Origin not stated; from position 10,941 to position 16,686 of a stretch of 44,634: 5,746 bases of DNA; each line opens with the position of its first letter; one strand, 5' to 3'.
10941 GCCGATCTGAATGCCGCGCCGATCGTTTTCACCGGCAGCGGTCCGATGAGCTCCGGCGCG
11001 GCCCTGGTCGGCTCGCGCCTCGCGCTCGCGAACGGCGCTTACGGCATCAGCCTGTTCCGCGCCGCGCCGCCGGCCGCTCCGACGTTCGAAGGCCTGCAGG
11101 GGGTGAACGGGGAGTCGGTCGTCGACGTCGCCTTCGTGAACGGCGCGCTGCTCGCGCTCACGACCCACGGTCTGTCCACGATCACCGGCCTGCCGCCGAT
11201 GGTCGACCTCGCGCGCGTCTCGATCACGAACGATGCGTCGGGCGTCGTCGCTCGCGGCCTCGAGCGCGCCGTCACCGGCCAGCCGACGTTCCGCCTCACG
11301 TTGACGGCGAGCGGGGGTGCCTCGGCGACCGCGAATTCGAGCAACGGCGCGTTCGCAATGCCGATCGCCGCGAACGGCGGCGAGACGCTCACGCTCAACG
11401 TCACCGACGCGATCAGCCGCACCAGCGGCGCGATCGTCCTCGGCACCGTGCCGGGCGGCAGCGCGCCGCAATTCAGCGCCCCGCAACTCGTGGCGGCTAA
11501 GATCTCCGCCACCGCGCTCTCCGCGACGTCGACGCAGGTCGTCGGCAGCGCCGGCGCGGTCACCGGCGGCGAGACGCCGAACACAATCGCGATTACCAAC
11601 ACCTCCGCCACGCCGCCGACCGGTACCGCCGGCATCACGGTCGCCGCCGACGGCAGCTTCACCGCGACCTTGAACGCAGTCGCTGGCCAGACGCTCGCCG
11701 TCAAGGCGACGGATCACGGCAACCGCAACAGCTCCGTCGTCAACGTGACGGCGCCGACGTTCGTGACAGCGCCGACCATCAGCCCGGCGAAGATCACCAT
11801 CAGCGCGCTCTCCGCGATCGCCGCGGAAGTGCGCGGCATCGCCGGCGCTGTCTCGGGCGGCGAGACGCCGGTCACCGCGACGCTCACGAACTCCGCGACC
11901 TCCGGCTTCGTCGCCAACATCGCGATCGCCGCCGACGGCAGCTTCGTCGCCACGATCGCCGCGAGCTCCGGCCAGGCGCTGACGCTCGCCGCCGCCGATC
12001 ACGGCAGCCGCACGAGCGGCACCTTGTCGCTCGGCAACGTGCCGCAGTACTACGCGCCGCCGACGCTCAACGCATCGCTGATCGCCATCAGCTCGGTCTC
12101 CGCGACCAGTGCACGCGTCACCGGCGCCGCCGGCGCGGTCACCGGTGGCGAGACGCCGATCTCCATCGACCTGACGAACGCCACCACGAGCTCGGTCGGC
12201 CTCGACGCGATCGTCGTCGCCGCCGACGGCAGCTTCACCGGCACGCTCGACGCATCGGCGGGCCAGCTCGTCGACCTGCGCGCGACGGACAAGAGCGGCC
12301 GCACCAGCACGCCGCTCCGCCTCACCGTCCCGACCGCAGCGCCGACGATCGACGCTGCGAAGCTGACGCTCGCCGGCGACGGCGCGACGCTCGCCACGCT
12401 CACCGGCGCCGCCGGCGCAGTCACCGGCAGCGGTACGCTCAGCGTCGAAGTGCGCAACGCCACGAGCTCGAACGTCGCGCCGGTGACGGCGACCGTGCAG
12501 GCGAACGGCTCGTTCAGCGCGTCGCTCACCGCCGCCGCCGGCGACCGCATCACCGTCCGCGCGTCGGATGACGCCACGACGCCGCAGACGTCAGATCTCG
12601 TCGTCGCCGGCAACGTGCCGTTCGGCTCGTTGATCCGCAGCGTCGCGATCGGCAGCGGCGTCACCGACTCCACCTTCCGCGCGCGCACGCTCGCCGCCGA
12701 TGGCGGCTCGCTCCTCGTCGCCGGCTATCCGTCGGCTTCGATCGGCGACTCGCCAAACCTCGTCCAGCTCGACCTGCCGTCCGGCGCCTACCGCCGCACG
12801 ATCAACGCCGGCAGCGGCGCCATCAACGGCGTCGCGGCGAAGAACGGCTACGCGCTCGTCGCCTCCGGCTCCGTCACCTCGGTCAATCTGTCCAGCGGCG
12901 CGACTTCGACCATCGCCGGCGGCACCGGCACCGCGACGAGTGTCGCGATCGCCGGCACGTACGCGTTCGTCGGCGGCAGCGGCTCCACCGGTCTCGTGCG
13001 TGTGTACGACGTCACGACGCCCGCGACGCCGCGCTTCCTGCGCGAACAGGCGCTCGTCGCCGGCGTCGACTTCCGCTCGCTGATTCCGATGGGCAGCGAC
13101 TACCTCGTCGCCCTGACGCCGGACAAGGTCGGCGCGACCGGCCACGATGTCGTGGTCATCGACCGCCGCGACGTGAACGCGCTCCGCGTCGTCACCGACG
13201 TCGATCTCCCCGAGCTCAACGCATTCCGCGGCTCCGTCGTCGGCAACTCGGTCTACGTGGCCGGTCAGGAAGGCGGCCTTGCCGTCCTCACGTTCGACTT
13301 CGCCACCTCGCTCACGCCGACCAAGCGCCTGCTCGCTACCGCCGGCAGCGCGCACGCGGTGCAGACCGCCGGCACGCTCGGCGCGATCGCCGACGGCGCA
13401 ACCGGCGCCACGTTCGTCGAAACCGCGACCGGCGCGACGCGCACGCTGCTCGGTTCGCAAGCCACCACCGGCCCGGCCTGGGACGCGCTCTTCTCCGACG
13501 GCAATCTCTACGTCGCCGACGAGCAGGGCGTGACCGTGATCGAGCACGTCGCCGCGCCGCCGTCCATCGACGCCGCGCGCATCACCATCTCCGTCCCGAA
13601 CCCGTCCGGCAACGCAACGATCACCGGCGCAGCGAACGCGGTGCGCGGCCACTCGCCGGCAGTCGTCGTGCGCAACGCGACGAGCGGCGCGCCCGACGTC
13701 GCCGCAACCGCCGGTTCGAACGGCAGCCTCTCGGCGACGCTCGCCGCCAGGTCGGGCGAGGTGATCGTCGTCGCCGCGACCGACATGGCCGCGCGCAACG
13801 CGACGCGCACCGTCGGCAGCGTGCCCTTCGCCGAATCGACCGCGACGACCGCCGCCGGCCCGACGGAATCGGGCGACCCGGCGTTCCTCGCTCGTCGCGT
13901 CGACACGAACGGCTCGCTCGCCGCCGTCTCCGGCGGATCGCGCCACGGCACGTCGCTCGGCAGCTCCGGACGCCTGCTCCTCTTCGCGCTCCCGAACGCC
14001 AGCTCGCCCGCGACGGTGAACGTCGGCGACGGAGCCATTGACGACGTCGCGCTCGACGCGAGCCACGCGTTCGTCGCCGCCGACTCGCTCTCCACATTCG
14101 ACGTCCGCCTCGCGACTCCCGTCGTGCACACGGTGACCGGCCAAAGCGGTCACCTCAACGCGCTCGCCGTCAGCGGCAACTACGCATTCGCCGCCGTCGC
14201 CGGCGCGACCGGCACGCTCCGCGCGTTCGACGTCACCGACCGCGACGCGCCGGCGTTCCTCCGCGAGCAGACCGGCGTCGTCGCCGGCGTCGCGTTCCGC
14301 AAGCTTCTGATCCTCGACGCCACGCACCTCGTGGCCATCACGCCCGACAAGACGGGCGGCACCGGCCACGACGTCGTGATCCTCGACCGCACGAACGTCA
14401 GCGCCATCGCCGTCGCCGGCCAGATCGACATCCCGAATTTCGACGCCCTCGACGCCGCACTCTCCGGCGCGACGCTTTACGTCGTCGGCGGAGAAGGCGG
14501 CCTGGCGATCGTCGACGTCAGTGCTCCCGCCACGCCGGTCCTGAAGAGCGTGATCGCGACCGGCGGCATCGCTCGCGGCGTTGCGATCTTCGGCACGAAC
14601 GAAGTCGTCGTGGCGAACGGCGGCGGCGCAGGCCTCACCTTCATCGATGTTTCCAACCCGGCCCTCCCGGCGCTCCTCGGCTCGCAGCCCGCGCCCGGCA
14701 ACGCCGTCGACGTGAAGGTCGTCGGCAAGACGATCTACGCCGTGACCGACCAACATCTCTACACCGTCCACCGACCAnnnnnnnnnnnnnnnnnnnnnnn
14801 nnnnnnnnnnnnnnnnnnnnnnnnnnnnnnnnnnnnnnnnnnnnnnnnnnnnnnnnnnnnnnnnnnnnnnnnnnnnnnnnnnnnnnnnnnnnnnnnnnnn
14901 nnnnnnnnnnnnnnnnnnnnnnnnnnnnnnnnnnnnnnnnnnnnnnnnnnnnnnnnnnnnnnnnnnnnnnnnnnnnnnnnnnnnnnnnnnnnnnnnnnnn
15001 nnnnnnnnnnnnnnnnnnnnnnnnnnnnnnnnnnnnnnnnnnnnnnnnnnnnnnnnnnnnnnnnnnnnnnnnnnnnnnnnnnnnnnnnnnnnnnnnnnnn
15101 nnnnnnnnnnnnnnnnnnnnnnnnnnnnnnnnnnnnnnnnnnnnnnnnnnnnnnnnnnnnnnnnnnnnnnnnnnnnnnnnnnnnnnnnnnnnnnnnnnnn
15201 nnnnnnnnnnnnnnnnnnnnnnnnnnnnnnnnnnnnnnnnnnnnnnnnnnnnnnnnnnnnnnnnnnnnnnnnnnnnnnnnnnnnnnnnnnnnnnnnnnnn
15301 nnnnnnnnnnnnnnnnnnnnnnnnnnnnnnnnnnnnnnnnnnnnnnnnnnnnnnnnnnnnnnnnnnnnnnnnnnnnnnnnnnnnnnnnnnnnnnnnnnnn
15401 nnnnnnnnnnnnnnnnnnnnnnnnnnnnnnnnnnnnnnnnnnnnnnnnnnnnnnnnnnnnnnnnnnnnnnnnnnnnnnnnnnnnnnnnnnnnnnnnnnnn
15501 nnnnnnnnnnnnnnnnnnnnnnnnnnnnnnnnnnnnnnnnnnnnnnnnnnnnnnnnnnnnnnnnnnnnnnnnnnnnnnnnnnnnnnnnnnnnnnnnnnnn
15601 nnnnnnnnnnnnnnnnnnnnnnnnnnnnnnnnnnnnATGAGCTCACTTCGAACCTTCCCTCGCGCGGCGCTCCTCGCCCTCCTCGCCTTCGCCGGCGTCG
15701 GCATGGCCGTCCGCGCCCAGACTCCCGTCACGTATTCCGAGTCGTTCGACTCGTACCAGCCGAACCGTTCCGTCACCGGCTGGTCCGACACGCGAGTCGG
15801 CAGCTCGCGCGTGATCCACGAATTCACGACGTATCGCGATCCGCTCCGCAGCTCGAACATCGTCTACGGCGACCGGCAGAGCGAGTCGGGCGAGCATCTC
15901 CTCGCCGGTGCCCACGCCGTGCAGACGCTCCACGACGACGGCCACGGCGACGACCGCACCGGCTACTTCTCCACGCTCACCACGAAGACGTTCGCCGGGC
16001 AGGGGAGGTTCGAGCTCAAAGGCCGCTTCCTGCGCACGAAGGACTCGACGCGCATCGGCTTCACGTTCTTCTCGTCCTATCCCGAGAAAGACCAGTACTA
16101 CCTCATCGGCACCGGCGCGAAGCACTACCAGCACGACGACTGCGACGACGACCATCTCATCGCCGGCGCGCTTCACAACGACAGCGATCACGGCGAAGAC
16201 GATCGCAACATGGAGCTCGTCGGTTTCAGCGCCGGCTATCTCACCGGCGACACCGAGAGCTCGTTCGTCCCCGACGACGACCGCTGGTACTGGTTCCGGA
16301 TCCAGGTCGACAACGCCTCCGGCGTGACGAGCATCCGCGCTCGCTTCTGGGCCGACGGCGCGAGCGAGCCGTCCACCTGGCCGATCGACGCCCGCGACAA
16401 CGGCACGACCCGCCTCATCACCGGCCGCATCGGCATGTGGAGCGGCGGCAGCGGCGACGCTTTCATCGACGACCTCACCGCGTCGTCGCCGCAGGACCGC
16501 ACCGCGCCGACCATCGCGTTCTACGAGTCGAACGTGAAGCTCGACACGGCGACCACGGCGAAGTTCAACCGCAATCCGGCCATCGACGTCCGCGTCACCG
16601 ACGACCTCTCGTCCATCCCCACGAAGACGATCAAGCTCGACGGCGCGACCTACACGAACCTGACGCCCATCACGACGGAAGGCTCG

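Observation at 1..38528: Translationally coupled operon of two giant surface proteins (>4,925 aa and 7,550 aa), a small secreted protein and a toxin/immunity tip: candidate undescribed RHS delivery apparatus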

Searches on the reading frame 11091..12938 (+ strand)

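Call 8: search_protein_families(library=pfam, proteins=[window:11091-12938:+], max_evalue=0.01)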
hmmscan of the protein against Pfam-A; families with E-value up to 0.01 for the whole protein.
window:11091-12938:+ (616 aa): 3 families
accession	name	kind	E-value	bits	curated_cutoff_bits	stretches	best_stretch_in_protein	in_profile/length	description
PF17936.7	Big_6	-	4.4e-14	52.9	27.6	3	351-414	18-82/83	Bacterial Ig domain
PF04311.20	DUF459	-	0.0002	21.2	27.2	0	462-496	147-181/197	Protein of unknown function (DUF459)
PF09136.16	Glucodextran_B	-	0.00069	19.9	27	0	444-502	19-76/83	Glucodextranase, domain B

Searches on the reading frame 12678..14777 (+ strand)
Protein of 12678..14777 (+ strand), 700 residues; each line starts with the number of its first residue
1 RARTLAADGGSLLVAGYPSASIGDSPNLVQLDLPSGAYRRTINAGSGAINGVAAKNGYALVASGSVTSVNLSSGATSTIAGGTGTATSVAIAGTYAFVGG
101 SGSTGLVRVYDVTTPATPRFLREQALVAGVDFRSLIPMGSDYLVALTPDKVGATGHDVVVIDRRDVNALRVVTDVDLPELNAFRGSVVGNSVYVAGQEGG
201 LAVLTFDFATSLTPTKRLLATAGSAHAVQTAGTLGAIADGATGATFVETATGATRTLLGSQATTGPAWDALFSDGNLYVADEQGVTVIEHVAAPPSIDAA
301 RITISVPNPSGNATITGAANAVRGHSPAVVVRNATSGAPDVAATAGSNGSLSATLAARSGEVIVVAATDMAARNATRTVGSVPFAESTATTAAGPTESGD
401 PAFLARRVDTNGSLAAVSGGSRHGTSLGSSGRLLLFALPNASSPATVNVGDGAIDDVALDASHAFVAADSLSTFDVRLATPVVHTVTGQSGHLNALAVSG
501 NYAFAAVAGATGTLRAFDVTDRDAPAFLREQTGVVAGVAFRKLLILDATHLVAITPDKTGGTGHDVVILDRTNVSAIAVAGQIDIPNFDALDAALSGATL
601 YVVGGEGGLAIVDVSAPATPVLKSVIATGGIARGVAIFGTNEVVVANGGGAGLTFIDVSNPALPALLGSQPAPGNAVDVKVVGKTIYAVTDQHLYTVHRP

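Call 8: search_protein_families(library=pfam, proteins=[window:12939-14777:+], max_evalue=0.01)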
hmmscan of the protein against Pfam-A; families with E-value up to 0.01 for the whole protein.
window:12939-14777:+ (613 aa): 2 families
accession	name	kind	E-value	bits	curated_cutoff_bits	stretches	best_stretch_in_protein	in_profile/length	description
PF08309.17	LVIVD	-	1.9e-16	59.6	20.2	1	502-540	3-41/42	LVIVD repeat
PF09826.15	Beta_propel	-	7.3e-05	22.3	22.4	1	460-605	20-131/495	Beta propeller domain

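Call 9: search_protein_families(library=ncbifam, proteins=[window:12939-14777:+], max_evalue=0.01)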
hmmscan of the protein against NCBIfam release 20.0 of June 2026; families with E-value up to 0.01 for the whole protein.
window:12939-14777:+ (613 aa): 0 families

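Call 21: find_homologous_proteins(query=window:12678-14777:+, max_evalue=0.00001)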
Query window:12678-14777:+ (700 aa): 15 proteins with E <= 0.00001 among 8000 candidates.
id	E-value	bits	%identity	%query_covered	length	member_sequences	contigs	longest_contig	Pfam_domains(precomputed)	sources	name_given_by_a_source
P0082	1.4e-196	673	50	100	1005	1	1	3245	PF08309.18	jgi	jgi:hypothetical protein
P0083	2.2e-147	510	38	100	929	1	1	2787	PF08309.18,PF17936.8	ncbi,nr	ncbi:MAG TPA: hypothetical protein VL284_09060, partial [Thermoanaerobaculia bacterium]|nr:hypotheti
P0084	2.0e-139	484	38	89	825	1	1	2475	PF08309.18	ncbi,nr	ncbi:MAG TPA: hypothetical protein VN605_04405, partial [Thermoanaerobaculia bacterium]|nr:hypotheti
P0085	7.1e-118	413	50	65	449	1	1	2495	PF09826.16,PF08309.18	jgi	jgi:hypothetical protein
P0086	1.9e-111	392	39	82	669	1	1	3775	PF08309.18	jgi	jgi:hypothetical protein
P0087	1.5e-43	167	29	67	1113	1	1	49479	PF13860.13,PF09826.16,PF08309.18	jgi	jgi:hypothetical protein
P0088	7.0e-33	132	29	72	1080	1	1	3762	PF13860.13,PF09826.16,PF08309.18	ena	-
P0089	6.0e-28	116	27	84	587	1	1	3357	PF09826.16,PF08309.18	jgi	jgi:hypothetical protein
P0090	7.8e-21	92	24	38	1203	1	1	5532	PF09826.16,PF08309.18,PF05048.20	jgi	jgi:hypothetical protein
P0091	2.7e-18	84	27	29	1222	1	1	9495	PF09826.16,PF08309.18,PF05048.20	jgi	jgi:hypothetical protein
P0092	1.3e-13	69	34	14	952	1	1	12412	PF09826.16,PF08309.18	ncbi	-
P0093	5.3e-11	60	28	19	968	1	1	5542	PF09826.16,PF08309.18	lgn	-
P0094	3.5e-8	51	29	19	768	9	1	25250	PF13205.13,PF08309.18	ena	-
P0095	9.9e-8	49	27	28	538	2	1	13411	PF08309.18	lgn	-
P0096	4.9e-6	43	30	26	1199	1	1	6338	PF21027.4,PF22352.3,PF08309.18,PF02010.22,PF18911.7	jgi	jgi:hypothetical protein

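Call 73: find_encoding_contigs(protein=P0085, flank=5000, max_places=3)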
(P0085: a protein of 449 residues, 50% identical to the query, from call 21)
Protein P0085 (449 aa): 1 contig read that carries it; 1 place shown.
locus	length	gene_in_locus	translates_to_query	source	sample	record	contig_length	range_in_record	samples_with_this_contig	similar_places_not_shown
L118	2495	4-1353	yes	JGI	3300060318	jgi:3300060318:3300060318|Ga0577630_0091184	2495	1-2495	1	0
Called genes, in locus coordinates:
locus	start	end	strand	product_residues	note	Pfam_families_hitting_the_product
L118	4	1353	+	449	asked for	PF08309:LVIVD (faint), PF09826:Beta_propel (weak)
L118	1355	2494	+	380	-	?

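Call 74: find_encoding_contigs(protein=P0086, flank=5000, max_places=3)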
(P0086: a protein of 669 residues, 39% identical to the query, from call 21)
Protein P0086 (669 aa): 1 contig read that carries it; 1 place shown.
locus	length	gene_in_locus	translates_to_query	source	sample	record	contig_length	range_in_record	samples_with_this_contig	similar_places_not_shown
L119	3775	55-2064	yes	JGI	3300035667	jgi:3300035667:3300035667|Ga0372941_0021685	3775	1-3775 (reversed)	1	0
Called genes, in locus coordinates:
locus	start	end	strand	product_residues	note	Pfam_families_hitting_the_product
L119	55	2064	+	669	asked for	PF08309:LVIVD (weak)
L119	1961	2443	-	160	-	PF02899:Phage_int_SAM_1 (weak), PF13495:Phage_int_SAM_4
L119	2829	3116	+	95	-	-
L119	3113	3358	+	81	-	-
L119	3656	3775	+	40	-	?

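Call 77: search_protein_families(library=pfam, proteins=[L118:1355-2494:+], max_evalue=0.01)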
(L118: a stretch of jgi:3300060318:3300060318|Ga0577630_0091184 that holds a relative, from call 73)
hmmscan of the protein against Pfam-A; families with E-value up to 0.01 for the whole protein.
L118:1355-2494:+ (380 aa): 1 family
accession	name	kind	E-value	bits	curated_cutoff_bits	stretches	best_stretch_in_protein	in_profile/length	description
PF19077.6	Big_13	-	0.00043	21.2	27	1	326-378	42-98/102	Bacterial Ig-like domain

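Call 79: find_encoding_contigs(protein=P0082, flank=5000, max_places=3)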
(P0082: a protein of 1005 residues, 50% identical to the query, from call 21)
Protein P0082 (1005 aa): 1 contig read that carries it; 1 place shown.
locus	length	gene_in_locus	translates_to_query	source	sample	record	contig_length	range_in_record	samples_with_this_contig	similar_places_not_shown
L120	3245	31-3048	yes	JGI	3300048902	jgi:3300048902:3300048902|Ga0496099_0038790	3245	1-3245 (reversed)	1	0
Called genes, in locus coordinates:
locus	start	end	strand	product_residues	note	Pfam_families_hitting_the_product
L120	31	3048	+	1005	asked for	PF08309:LVIVD (weak)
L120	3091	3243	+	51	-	?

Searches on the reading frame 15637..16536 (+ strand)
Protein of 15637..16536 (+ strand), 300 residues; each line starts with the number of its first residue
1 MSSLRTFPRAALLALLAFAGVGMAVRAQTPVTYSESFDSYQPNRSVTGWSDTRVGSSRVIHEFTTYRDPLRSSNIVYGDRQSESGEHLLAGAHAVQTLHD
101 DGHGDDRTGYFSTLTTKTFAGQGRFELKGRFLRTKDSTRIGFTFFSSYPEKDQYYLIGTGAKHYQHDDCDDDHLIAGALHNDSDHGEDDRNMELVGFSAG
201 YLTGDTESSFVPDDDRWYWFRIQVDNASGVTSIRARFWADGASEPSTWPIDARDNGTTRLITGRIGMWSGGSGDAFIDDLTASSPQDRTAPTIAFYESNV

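Call 59: search_protein_families(library=pfam, proteins=[window:15637-16536:+], max_evalue=0.01)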
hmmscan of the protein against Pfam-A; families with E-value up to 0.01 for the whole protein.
window:15637-16536:+ (300 aa): 0 families

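Call 95: search_solved_structures(query=A5, max_evalue=10)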
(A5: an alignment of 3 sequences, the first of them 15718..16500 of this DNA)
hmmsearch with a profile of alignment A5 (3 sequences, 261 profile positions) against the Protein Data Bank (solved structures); distinct sequences matched with E-value up to 10: 1.
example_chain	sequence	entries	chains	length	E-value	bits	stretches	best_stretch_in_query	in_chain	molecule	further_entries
8pjw_A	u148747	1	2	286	0.19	14.6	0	231-259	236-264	SAKe6FE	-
